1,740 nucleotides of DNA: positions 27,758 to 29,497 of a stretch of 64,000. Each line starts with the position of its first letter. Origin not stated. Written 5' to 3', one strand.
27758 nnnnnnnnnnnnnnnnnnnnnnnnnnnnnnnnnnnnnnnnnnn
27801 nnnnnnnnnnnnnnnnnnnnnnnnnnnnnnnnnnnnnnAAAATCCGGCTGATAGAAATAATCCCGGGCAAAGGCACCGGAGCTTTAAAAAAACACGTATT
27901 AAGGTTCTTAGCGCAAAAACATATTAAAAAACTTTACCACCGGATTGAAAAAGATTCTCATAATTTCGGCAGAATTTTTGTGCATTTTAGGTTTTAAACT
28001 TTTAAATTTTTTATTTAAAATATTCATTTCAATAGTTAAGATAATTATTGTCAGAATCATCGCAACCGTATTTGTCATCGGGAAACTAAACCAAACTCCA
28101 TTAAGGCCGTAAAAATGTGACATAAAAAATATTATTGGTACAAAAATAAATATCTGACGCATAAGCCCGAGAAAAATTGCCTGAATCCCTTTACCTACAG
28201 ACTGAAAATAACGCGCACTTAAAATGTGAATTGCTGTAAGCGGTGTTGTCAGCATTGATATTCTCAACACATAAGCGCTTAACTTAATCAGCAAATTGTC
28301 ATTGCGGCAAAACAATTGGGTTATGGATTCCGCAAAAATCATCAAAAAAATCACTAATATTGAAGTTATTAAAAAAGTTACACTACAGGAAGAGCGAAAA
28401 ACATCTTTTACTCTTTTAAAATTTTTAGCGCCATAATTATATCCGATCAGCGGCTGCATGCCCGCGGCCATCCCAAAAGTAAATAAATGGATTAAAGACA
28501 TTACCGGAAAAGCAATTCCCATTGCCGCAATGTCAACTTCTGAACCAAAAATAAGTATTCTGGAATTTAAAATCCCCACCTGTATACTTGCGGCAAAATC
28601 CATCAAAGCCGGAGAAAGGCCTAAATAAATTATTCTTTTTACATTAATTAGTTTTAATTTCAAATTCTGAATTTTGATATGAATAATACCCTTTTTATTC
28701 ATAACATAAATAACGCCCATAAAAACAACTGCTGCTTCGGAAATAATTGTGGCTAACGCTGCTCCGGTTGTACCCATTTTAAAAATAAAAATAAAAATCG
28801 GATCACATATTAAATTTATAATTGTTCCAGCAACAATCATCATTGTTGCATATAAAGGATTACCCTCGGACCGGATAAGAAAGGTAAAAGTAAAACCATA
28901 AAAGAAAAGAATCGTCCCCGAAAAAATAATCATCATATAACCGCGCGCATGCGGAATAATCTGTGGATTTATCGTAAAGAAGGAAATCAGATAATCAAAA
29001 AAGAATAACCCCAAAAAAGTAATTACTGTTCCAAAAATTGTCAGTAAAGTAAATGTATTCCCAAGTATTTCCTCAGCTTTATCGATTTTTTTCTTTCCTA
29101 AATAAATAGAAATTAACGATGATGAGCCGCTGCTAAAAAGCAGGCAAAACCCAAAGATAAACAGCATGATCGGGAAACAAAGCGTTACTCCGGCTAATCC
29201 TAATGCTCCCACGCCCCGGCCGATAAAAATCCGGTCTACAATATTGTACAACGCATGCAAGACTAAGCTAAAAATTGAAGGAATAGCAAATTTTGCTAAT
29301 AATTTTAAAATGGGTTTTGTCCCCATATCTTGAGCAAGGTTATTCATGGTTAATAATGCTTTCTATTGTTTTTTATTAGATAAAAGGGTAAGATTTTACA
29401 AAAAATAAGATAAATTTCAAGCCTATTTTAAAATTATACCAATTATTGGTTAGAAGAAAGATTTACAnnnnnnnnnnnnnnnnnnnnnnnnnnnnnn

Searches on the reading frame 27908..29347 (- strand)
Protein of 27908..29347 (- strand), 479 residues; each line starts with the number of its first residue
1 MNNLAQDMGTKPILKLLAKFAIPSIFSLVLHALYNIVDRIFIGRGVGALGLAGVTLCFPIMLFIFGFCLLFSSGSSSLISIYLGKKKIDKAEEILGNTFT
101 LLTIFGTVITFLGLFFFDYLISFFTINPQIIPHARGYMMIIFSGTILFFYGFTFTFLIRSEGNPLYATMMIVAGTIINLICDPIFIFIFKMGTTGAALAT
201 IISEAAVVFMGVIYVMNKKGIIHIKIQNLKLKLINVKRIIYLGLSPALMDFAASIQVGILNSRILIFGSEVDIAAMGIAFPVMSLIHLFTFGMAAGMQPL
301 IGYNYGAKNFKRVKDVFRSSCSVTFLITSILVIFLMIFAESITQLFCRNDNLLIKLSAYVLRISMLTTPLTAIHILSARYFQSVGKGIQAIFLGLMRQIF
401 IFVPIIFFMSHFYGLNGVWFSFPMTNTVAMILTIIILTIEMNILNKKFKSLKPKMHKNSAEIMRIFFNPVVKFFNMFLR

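Call 11: search_protein_families(library=pfam, proteins=[window:27908-29347:-], max_evalue=0.01)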
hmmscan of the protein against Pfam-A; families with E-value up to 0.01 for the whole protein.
window:27908-29347:- (479 aa): 1 family
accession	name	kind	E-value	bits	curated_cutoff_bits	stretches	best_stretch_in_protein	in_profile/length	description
PF01554.23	MatE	-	5.7e-47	159.8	24.9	2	23-184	1-161/161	MatE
